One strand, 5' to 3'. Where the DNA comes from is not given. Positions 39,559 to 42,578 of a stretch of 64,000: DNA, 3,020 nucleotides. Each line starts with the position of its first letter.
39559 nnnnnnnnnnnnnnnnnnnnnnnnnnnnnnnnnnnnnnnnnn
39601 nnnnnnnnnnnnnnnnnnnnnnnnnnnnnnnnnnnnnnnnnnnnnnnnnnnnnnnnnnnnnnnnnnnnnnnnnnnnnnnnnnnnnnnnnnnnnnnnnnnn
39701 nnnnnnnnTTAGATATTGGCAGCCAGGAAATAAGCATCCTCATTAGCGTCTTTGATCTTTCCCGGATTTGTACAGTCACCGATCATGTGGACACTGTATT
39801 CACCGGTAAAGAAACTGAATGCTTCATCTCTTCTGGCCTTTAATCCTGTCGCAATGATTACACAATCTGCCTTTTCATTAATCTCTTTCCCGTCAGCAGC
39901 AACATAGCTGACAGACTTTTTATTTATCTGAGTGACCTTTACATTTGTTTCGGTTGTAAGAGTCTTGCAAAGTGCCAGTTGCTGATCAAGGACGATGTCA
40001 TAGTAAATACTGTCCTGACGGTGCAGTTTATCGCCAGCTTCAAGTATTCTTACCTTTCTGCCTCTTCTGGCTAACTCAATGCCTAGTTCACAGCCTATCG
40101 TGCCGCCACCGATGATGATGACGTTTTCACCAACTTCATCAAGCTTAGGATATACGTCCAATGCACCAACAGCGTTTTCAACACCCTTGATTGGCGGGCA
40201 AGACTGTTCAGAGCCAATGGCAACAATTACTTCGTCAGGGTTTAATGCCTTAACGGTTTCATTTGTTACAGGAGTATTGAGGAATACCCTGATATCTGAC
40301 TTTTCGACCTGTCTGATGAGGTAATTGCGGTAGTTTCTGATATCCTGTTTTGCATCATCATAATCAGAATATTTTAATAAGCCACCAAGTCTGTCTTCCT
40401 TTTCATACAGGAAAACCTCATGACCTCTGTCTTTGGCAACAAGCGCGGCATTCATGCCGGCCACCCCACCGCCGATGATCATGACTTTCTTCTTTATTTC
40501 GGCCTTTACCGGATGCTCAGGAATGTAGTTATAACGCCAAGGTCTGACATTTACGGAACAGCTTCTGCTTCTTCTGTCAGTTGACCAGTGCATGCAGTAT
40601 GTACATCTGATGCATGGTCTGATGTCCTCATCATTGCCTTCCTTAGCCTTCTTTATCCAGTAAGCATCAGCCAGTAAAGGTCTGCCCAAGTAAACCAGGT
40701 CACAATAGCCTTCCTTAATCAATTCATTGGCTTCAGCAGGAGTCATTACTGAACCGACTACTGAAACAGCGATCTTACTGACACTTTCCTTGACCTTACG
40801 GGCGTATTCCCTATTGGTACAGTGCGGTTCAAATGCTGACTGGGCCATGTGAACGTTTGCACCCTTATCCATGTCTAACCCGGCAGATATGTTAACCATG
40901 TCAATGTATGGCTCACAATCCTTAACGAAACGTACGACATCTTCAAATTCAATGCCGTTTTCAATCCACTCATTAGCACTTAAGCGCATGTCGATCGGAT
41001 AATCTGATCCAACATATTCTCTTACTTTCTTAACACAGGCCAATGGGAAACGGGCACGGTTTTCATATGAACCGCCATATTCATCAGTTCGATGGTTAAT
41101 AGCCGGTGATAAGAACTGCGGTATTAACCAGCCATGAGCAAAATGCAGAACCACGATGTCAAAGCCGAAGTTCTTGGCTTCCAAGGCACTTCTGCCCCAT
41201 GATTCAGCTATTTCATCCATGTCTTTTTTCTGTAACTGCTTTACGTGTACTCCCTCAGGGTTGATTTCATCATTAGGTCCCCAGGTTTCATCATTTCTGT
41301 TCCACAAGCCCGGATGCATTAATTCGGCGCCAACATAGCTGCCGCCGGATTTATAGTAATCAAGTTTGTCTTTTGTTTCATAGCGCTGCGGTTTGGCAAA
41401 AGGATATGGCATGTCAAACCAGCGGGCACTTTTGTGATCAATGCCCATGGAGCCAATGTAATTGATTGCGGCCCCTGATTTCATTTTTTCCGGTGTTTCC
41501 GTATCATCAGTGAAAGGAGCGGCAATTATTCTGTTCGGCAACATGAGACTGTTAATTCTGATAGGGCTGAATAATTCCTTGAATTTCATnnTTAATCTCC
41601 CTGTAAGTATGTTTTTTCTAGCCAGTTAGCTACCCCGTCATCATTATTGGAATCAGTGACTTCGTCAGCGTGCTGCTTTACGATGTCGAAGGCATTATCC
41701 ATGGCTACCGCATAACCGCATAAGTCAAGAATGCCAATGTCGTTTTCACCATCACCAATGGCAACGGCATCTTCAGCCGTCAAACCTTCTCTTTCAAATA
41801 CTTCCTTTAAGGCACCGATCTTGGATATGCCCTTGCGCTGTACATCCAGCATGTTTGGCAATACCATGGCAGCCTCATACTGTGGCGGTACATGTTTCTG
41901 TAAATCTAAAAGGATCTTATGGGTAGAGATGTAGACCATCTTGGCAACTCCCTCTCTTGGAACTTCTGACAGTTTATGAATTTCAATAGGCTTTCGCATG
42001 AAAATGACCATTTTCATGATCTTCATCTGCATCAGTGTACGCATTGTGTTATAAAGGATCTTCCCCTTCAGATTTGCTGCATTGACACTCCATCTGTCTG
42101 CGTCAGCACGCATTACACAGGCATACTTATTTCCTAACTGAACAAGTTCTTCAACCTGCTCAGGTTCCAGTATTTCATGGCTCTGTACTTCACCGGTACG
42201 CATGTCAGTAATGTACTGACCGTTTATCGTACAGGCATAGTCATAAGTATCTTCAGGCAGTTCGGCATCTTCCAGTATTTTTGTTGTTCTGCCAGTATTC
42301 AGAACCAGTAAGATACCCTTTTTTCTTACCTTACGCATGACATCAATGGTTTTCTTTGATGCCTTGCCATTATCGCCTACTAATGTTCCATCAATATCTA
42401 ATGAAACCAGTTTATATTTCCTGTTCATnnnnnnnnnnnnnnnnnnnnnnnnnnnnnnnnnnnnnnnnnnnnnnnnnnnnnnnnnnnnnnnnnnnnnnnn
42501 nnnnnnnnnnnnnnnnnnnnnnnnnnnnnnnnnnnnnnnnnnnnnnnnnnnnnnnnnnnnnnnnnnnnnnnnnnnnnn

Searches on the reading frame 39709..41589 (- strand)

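Call 40: search_protein_families(library=pfam, proteins=[window:39709-41589:-])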
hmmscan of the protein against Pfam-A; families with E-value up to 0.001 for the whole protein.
window:39709-41589:- (626 aa): 16 families
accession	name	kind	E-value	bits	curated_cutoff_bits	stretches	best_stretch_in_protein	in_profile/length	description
PF00724.26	Oxidored_FMN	-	9.2e-49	167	27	1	110-319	131-339/342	NADH:flavin oxidoreductase / NADH oxidase family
PF07992.20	Pyr_redox_2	-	6.7e-28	98.4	26.1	1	367-589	1-243/291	Pyridine nucleotide-disulphide oxidoreductase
PF13738.12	Pyr_redox_3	-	2.1e-15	57.2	30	1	447-585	121-269/305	Pyridine nucleotide-disulphide oxidoreductase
PF01266.30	DAO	-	1.4e-14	54.9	27.9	2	368-402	1-35/353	FAD dependent oxidoreductase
PF13450.12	NAD_binding_8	-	1.5e-12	48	21.9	1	371-411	1-41/68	NAD(P)-binding Rossmann-like domain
PF00070.33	Pyr_redox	-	4.5e-12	46.8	22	2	489-559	1-73/82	Pyridine nucleotide-disulphide oxidoreductase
PF00890.30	FAD_binding_2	-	5.4e-11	42.8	20.4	1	369-408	2-41/414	FAD binding domain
PF12831.13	FAD_oxidored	-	9.7e-11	42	27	1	369-405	2-38/416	FAD dependent oxidoreductase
PF03486.20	HI0933_like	-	1.2e-10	41.8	50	1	368-405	2-39/244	HI0933-like protein Rossmann domain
PF01134.28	GIDA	-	4.1e-09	36.4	22.1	1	368-402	1-36/391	Glucose inhibited division protein A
PF01262.27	AlaDh_PNT_C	-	2.7e-07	30.7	23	1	367-434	29-96/214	Alanine dehydrogenase/PNT, C-terminal domain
PF01494.25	FAD_binding_3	-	5.2e-06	26.4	22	0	489-521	3-35/349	FAD binding domain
PF01593.30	Amino_oxidase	-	1.1e-05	25.4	19.8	0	376-406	1-31/443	Flavin containing amine oxidoreductase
PF00743.25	FMO-like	-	1.7e-05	24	22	0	366-412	1-47/532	Flavin-binding monooxygenase-like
PF05834.18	Lycopene_cycl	-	7.4e-05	22.4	23.4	0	490-524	2-38/380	Lycopene cyclase protein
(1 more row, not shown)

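Call 41: search_protein_families(library=ncbifam, proteins=[window:39709-41589:-])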
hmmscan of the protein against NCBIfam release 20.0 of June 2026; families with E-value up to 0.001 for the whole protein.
window:39709-41589:- (626 aa): 127 families (the best 25 are shown)
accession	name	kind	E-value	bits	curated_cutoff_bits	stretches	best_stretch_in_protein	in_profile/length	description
NF041087.1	bile_acid_BaiCD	equivalog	2.8e-108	362.7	825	1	105-625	118-641/642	bile acid Fe-S flavoenzyme BaiCD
NF045599.1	bili_reduct_long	exception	5.2e-98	328.9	750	1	115-626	128-641/641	bilirubin reductase, long form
TIGR03997.1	mycofact_OYE_2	equivalog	8.1e-89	298.7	793.15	1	117-619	130-638/645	mycofactocin system FadH/OYE family oxidoreductase 2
NF006101.0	PRK08255.1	equivalog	3.7e-44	151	1078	1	114-315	536-730/768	bifunctional salicylyl-CoA 5-hydroxylase/oxidoreductase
NF045592.1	bili_reduct_N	equivalog_domain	2.1e-43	148.9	425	1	115-347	128-363/363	bilirubin reductase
NF010047.0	PRK13523.1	equivalog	4.8e-40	137.6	431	1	113-323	128-328/339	NADPH dehydrogenase NamA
TIGR03996.1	mycofact_OYE_1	hypoth_equivalog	6.1e-39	134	627.9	1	117-561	128-574/633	mycofactocin system FadH/OYE family oxidoreductase 1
NF007899.0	PRK10605.1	subfamily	1e-25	90.8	403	1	114-316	147-338/365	N-ethylmaleimide reductase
NF004943.0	PRK06292.2-1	equivalog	6.2e-19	68.1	432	1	434-586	117-271/456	dihydrolipoyl dehydrogenase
TIGR01350.1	lipoamide_DH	equivalog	8.4e-19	67.6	408.8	1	441-588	121-272/461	dihydrolipoyl dehydrogenase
NF009410.0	PRK12771.1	subfamily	1.3e-16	60.3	516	1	362-462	134-235/566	NAD(P)-binding protein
NF045663.1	diclust_near_Sec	equivalog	4e-15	55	530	2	363-462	103-199/759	pyridine nucleotide-disulfide oxidoreductase/dicluster-binding protein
TIGR02053.1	MerA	equivalog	1.2e-14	54.2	454.45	1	450-585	129-268/465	mercury(II) reductase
NF003437.0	PRK04965.1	equivalog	4.7e-14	52.2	392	1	448-586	97-240/378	NADH:flavorubredoxin reductase NorW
NF004947.0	PRK06292.2-5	equivalog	5.8e-14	51.8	592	1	447-588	128-273/474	dihydrolipoyl dehydrogenase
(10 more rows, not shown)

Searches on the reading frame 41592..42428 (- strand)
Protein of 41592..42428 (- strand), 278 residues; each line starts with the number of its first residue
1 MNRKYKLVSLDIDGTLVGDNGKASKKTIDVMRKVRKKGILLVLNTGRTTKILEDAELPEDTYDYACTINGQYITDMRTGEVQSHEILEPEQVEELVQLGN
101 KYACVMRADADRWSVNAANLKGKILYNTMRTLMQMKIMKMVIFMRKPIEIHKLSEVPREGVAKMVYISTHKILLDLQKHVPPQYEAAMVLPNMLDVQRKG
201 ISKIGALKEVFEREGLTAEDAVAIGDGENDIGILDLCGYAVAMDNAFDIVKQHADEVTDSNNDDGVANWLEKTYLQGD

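Call 40: search_protein_families(library=pfam, proteins=[window:41592-42428:-])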
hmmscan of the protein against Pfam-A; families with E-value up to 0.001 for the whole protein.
window:41592-42428:- (278 aa): 3 families
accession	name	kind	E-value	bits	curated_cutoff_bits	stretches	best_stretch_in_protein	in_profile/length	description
PF08282.18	Hydrolase_3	-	1.2e-47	163.2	20.9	1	9-270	2-255/255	haloacid dehalogenase-like hydrolase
PF05116.19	S6PP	-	5.8e-06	26.5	20.3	0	6-51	3-48/247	Sucrose-6F-phosphate phosphohydrolase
PF00702.32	Hydrolase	-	0.00056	20.8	26.4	0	207-232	160-185/191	haloacid dehalogenase-like hydrolase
